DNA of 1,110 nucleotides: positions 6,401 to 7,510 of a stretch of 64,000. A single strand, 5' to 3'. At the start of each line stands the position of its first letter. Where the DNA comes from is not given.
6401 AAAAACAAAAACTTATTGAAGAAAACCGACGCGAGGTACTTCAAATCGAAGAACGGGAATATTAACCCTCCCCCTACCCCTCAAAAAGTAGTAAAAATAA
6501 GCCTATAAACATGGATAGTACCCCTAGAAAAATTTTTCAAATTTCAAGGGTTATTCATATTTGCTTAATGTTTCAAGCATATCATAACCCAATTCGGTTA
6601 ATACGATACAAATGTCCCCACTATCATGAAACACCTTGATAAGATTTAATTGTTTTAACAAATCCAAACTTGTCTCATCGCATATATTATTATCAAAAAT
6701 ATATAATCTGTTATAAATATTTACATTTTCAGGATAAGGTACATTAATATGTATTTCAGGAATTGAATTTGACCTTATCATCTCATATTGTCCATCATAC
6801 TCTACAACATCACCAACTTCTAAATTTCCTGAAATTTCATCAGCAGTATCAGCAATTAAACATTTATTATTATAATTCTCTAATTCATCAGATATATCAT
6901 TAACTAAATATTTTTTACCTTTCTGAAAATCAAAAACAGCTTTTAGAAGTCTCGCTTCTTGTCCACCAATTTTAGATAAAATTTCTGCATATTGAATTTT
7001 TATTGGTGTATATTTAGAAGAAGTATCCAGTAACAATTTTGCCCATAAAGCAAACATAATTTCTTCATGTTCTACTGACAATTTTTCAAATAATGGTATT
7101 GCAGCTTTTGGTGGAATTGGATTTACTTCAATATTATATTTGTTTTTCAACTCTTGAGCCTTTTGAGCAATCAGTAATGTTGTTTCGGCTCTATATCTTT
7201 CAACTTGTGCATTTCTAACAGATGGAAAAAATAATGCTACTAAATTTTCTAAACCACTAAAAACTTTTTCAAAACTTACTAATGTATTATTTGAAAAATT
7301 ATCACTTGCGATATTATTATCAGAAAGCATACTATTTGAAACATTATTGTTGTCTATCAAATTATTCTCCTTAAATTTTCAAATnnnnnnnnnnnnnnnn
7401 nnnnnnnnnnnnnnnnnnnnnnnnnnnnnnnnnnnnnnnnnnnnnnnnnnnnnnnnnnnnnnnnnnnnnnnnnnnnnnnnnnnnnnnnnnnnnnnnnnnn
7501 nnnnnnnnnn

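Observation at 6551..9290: XRE - reverse transcriptase - Abi-alpha(DUF4393)-like operon carried by the island: candidate uncharacterised RT-based anti-phage module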

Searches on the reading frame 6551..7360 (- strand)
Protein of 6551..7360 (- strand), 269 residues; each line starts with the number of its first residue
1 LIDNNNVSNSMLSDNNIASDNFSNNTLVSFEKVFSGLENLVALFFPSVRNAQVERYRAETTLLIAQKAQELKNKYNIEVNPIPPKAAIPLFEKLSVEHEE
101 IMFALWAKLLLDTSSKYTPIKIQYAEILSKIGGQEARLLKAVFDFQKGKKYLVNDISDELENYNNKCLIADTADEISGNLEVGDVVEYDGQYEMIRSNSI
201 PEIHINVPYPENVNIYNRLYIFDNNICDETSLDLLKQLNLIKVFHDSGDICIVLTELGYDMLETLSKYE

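Call 3: search_protein_families(library=pfam, proteins=[window:6551-7360:-], max_evalue=1)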
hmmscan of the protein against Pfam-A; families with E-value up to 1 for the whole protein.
window:6551-7360:- (269 aa): 1 family
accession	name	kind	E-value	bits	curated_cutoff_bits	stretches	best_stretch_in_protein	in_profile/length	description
PF14337.13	Abi_alpha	-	4.7e-10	40.2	29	1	64-244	6-146/196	Abortive infection alpha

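Call 4: search_protein_families(library=padloc, proteins=[window:6551-7360:-], max_evalue=1)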
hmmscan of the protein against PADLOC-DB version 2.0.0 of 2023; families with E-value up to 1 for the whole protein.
window:6551-7360:- (269 aa): 2 families
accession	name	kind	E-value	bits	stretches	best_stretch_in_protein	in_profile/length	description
PDLC05024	PDC-S47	-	7.5e-06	23.6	1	68-172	68-171/265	-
PDLC05026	PDC-S47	-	0.0033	15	1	69-142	63-138/257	-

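Call 5: search_protein_families(library=ncbifam, proteins=[window:6551-7360:-], max_evalue=1)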
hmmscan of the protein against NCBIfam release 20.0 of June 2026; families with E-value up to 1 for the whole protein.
window:6551-7360:- (269 aa): 1 family
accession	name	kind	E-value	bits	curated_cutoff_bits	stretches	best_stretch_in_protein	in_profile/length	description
NF009021.0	PRK12357.1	equivalog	0.11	11.6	470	1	139-201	176-235/326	glutaminase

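Call 12: find_homologous_proteins(query=window:6551-7360:-, max_evalue=0.001)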
Query window:6551-7360:- (269 aa): 87 proteins with E <= 0.001 among 985 candidates.
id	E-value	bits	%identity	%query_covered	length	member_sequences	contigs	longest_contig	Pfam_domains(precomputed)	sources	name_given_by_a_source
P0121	5.4e-170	581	100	100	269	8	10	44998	PF14337.14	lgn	-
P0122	3.1e-143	494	82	100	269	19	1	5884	PF14337.14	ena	-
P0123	1.5e-142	492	84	100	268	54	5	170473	PF14337.14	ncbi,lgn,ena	-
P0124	1.6e-138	478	80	100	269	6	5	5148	PF14337.14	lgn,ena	-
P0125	1.3e-136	472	81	100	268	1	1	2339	PF14337.14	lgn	-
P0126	2.0e-136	471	84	96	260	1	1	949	PF14337.14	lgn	-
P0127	2.0e-135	468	81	100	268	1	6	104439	PF14337.14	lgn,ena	-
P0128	3.5e-128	445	74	100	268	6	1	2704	PF14337.14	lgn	-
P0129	2.0e-125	436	73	100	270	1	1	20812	PF14337.14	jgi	jgi:hypothetical protein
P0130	1.8e-123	429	75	97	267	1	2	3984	PF14337.14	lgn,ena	-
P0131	4.3e-119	415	70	100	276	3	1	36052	PF14337.14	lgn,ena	-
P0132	8.4e-101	355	59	98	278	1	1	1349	PF14337.14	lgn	-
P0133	4.9e-85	303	76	67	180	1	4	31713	PF14337.14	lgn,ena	-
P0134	1.3e-71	259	48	97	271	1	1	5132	PF14337.14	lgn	-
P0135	3.7e-61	225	49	97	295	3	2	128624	PF14337.14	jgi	-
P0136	6.2e-49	185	60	54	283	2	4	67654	PF14337.14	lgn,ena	-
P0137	2.3e-47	180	39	100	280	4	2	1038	PF14337.14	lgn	-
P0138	9.8e-47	178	60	54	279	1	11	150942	PF14337.14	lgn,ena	-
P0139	1.6e-46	177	59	54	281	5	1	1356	PF14337.14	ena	-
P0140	3.1e-46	176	60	54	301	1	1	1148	PF14337.14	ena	-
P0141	3.7e-46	176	60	54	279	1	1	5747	PF14337.14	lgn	-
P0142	5.9e-46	175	43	96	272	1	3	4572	PF14337.14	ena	-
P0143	1.0e-45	174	42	96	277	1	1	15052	PF14337.14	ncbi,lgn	-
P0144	4.1e-45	172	42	94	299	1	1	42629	PF14337.14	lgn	-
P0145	1.1e-44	171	53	63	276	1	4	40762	PF14337.14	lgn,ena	-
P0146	1.8e-44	170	41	99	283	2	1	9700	PF14337.14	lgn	-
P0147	3.4e-44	169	41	96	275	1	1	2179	PF14337.14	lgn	-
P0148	3.8e-44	169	39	99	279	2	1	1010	PF14337.14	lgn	-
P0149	4.4e-44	169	46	88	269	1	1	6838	PF14337.14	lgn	-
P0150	6.6e-44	168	58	54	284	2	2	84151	PF14337.14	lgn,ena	-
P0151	8.3e-44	168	41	99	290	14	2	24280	PF14337.14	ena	-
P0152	8.4e-44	168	50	63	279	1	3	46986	PF14337.14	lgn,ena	-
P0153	2.7e-43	166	39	100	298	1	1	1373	PF14337.14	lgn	-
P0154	3.7e-43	166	52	63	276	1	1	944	PF14337.14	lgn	-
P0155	6.2e-43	165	42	96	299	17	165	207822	PF14337.14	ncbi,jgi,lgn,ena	-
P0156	8.1e-43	165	39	96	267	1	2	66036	PF14337.14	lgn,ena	-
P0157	1.1e-42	164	58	54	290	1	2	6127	PF14337.14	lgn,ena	-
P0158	1.5e-42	164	42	96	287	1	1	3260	PF14337.14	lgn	-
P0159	1.7e-42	164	39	96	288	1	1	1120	PF14337.14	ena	-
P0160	3.8e-42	163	40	93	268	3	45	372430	PF14337.14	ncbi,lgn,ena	-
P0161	4.7e-42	162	56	54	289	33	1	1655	PF14337.14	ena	-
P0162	5.2e-42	162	57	54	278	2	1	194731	PF14337.14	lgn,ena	-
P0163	6.6e-42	162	39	98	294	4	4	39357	PF14337.14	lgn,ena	-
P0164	2.4e-41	160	37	97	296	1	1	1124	PF14337.14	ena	-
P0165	3.5e-41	159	52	63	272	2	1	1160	PF14337.14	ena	-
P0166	6.3e-41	159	40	97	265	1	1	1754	PF14337.14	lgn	-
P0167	8.6e-41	158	41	100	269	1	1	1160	PF14337.14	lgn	-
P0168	1.5e-40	157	37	99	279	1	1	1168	PF14337.14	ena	-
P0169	2.8e-40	157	54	54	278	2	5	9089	PF14337.14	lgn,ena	-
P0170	6.5e-40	155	54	54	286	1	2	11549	PF14337.14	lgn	-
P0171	1.9e-39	154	41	98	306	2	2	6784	PF14337.14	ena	-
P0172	7.0e-39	152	48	51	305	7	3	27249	PF14337.14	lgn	-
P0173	2.4e-37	147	36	96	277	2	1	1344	PF14337.14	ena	-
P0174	1.4e-36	144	51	54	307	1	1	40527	PF14337.14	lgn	-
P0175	4.5e-36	143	51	54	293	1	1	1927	PF14337.14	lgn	-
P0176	1.6e-34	138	38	90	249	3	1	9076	PF14337.14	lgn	-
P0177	3.7e-33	133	34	98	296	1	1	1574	PF14337.14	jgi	jgi:hypothetical protein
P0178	4.4e-33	133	49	52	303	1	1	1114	PF14337.14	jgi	jgi:hypothetical protein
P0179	4.7e-33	133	34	98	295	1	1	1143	PF14337.14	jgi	jgi:hypothetical protein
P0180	6.4e-32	129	40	72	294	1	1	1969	PF14337.14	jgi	jgi:hypothetical protein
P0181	2.8e-31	127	33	93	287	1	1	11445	PF14337.14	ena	-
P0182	8.0e-31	126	46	60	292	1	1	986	PF14337.14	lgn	-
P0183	1.8e-30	124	46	56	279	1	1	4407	PF14337.14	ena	-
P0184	2.3e-30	124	44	57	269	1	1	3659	PF14337.14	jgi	-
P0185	3.1e-30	124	49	50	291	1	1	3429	PF14337.14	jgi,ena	-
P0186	3.1e-30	124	47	52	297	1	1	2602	PF14337.14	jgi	jgi:hypothetical protein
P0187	3.8e-30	123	36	93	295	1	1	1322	PF14337.14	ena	-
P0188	6.5e-30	123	41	64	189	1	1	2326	PF14337.14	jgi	jgi:hypothetical protein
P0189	1.7e-29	121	41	65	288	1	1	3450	PF14337.14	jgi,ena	-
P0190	1.9e-29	121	46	50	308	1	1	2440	PF14337.14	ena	-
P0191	4.6e-29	120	47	50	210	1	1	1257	PF14337.14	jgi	jgi:hypothetical protein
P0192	3.2e-28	117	46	50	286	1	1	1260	PF14337.14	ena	-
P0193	3.6e-28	117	33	94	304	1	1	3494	PF14337.14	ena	-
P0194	1.1e-27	115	41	66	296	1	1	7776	PF14337.14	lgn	-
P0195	1.2e-27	115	34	89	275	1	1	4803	PF14337.14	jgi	-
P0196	1.6e-27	115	48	50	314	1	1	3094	PF14337.14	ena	-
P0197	2.6e-27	114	32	97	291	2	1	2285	PF14337.14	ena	-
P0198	3.3e-27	114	44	49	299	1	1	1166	PF14337.14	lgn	-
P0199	9.0e-27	112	45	52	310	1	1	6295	PF14337.14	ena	-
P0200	9.1e-27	112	46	49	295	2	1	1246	PF14337.14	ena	-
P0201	1.3e-26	112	47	49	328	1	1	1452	PF14337.14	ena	-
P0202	1.9e-26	111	49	49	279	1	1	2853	PF14337.14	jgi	jgi:hypothetical protein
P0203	8.1e-26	109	38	68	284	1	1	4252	PF14337.14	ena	-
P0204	1.3e-25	109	43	51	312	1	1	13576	PF14337.14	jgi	jgi:hypothetical protein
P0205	5.6e-25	106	32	94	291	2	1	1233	PF14337.14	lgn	-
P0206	2.7e-24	104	37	61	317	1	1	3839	PF14337.14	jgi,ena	-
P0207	1.7e-23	102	47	48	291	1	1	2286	PF14337.14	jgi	jgi:hypothetical protein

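Call 13: find_encoding_contigs(protein=P0135, flank=6000, max_places=3)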
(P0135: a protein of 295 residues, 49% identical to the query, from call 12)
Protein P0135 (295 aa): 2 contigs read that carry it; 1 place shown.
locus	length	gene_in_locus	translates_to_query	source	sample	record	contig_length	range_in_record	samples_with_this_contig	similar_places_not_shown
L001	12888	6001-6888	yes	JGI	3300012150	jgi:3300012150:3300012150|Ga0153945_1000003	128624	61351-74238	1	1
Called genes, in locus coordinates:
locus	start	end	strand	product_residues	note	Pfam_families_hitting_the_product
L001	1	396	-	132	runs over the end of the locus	-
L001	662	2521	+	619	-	-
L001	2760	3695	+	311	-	-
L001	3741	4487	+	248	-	PF09509:Hypoth_Ymh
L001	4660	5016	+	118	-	-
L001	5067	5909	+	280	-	PF02810:SEC-C (weak)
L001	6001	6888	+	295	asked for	PF14337:Abi_alpha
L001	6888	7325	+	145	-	-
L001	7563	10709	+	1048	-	PF13289:SIR2_2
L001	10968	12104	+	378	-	PF08357:SEFIR, PF13676:TIR_2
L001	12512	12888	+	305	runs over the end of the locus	PF01625:PMSR, PF01641:SelR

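Call 14: find_encoding_contigs(protein=P0155, flank=6000, max_places=5)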
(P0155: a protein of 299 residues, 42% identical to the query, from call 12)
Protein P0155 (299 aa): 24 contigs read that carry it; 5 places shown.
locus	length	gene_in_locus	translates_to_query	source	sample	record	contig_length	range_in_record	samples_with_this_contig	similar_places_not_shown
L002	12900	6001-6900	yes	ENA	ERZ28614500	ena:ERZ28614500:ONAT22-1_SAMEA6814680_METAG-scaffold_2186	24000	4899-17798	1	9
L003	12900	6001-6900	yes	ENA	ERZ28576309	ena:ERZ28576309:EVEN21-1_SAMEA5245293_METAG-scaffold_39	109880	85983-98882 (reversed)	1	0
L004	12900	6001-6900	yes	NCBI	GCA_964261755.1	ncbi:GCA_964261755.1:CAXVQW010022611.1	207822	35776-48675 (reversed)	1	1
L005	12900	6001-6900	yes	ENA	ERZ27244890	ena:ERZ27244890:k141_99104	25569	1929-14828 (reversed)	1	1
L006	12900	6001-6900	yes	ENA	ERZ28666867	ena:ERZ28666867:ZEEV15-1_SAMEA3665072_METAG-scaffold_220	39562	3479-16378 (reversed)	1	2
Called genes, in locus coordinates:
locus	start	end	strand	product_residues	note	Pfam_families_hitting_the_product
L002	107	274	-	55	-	-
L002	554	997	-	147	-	-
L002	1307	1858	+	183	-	PF23343:REP_ORF2-G2P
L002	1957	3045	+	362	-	PF02661:Fic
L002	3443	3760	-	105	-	PF12599:DUF3768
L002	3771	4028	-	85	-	-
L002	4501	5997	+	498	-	PF01555:N6_N4_Mtase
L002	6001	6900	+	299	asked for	PF14337:Abi_alpha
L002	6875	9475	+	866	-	PF04851:ResIII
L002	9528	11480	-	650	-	PF00145:DNA_methylase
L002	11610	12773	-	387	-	-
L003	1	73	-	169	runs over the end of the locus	-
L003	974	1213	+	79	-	-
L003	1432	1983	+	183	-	PF23343:REP_ORF2-G2P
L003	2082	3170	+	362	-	PF02661:Fic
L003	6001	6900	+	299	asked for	PF14337:Abi_alpha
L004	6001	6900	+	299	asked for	PF14337:Abi_alpha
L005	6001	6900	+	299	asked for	PF14337:Abi_alpha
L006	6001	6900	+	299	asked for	PF14337:Abi_alpha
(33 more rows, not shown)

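Call 15: find_encoding_contigs(protein=P0138, flank=6000, max_places=4)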
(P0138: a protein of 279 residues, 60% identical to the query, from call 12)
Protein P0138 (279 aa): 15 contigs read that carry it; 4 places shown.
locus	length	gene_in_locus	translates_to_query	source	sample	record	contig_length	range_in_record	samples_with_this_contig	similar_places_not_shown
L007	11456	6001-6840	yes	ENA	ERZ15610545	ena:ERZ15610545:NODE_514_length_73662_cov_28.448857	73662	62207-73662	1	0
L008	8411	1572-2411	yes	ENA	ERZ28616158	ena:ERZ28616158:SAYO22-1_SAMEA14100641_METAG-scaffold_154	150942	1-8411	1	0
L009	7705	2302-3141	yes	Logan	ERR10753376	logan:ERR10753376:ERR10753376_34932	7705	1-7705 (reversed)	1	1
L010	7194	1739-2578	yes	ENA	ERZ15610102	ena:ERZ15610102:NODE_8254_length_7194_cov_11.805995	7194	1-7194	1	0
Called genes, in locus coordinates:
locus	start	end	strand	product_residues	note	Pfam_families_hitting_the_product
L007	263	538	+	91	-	-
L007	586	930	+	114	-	-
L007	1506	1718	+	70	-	-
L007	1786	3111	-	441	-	-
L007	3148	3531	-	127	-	PF19614:DUF6119 (weak)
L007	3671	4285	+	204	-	PF00589:Phage_integrase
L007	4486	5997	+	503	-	PF01555:N6_N4_Mtase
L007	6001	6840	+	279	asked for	PF14337:Abi_alpha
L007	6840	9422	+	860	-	PF04851:ResIII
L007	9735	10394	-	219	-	-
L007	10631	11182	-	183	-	PF14659:Phage_int_SAM_3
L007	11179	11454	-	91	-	?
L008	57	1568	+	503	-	PF01555:N6_N4_Mtase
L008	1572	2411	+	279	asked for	PF14337:Abi_alpha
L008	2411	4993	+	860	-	PF04851:ResIII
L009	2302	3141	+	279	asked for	PF14337:Abi_alpha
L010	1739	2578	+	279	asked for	PF14337:Abi_alpha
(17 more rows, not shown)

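Call 30: find_related_loci(query=A2, collection=metagenome_contigs, flank=4000)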
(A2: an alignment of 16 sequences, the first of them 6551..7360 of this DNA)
Query A2 (269 aa) in metagenome_contigs; peptide patterns used: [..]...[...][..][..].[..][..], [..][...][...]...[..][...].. (x = any residue, [..] = any of these).
158 stretches matched a pattern; 37 encode a relative of the query (tblastn E <= 1e-3); 37 distinct loci.
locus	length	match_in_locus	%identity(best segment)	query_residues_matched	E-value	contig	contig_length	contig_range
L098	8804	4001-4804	84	1-269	4e-152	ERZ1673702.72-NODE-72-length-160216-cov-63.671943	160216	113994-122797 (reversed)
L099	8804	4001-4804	84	1-269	1e-151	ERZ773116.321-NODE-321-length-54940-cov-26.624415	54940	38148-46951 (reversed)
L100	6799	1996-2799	70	1-269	7e-128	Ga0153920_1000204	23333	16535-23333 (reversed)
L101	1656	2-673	79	46-269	7e-132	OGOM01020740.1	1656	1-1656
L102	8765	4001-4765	49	8-268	2e-68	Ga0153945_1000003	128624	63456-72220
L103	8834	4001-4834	42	9-267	3e-48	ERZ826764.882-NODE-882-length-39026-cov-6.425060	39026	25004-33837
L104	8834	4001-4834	42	9-267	3e-48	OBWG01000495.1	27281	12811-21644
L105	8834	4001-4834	42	9-267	3e-48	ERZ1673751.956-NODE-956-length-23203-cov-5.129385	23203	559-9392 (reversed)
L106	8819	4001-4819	40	1-267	2e-47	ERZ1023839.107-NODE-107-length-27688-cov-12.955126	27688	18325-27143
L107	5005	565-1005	55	2-146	4e-46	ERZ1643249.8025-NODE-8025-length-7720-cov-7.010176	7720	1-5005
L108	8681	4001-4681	40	18-267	1e-46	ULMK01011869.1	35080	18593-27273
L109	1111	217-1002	36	12-268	5e-45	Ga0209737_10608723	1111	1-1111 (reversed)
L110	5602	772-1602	37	7-268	9e-43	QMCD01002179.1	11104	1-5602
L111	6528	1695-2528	36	13-265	5e-40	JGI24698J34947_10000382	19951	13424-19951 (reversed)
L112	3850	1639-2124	43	15-181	6e-37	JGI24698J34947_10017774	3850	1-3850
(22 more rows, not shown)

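Call 32: find_encoding_contigs(protein=P0134, flank=5000, max_places=3)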
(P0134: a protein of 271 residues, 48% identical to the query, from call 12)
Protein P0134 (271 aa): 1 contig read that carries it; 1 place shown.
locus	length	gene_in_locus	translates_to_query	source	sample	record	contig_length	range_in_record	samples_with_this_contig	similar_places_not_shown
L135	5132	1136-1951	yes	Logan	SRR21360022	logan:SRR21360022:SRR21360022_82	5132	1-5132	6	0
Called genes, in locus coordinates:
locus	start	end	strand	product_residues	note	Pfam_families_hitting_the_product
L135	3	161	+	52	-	?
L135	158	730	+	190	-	PF07929:PRiA4_ORF3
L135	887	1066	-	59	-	-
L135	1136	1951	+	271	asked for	PF14337:Abi_alpha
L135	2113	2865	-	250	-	-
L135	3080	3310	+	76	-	-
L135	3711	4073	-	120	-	-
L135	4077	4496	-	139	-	PF08822:DUF1804 (weak)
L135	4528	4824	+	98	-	PF09956:Phage_cement_2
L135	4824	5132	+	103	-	?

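Call 33: find_encoding_contigs(protein=P0129, flank=6000, max_places=3)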
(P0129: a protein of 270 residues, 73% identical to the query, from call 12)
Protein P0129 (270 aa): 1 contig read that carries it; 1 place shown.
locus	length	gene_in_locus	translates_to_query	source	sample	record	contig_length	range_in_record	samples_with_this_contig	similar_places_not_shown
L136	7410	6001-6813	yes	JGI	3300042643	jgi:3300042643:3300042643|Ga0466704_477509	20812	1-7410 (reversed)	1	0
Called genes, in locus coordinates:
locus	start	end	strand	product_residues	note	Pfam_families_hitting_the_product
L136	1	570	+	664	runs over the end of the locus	PF12161:HsdM_N, PF02384:N6_Mtase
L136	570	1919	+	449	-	PF01420:Methylase_S (weak)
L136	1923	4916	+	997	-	PF04313:HSDR_N, PF00270:DEAD (weak), PF04851:ResIII, PF18766:SWI2_SNF2, PF22679:T1R_D3-like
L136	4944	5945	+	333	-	PF13310:Virulence_RhuM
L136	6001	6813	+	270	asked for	PF14337:Abi_alpha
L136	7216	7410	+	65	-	?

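Call 34: find_encoding_contigs(protein=P0133, flank=6000, max_places=3)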
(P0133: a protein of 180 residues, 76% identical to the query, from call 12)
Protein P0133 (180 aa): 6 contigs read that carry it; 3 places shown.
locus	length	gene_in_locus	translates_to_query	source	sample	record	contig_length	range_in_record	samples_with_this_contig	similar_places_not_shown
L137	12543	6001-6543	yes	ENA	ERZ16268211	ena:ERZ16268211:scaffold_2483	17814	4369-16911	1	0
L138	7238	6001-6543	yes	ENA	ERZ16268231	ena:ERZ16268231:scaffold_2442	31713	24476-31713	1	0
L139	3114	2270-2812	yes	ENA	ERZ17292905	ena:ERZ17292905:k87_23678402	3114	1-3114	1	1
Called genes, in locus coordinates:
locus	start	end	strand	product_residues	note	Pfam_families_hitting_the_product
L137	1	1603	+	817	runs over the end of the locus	PF00082:Peptidase_S8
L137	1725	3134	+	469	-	PF07719:TPR_2 (faint), PF13424:TPR_12 (faint), PF14559:TPR_19 (faint), PF12895:ANAPC3 (weak), PF00515:TPR_1 (weak), PF08867:FRG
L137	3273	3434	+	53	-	-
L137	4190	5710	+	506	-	PF00078:RVT_1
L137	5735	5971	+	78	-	-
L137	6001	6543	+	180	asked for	PF14337:Abi_alpha (weak)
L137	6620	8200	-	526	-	PF00239:Resolvase, PF07508:Recombinase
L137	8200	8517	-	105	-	PF11149:DUF2924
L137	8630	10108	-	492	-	PF04851:ResIII (faint), PF13245:AAA_19 (faint), PF13604:AAA_30, PF01443:Viral_helicase1 (weak), PF09848:SLFN-g3_helicase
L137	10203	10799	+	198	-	-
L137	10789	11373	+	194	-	PF06114:Peptidase_M78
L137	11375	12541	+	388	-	PF14350:Beta_protein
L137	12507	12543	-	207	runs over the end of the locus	PF26915:Phage_P4_cII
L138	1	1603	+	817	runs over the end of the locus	PF00082:Peptidase_S8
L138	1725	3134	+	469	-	PF07719:TPR_2 (faint), PF13424:TPR_12 (faint), PF14559:TPR_19 (faint), PF12895:ANAPC3 (weak), PF00515:TPR_1 (weak), PF08867:FRG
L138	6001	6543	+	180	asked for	PF14337:Abi_alpha (weak)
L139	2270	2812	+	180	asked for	PF14337:Abi_alpha (weak)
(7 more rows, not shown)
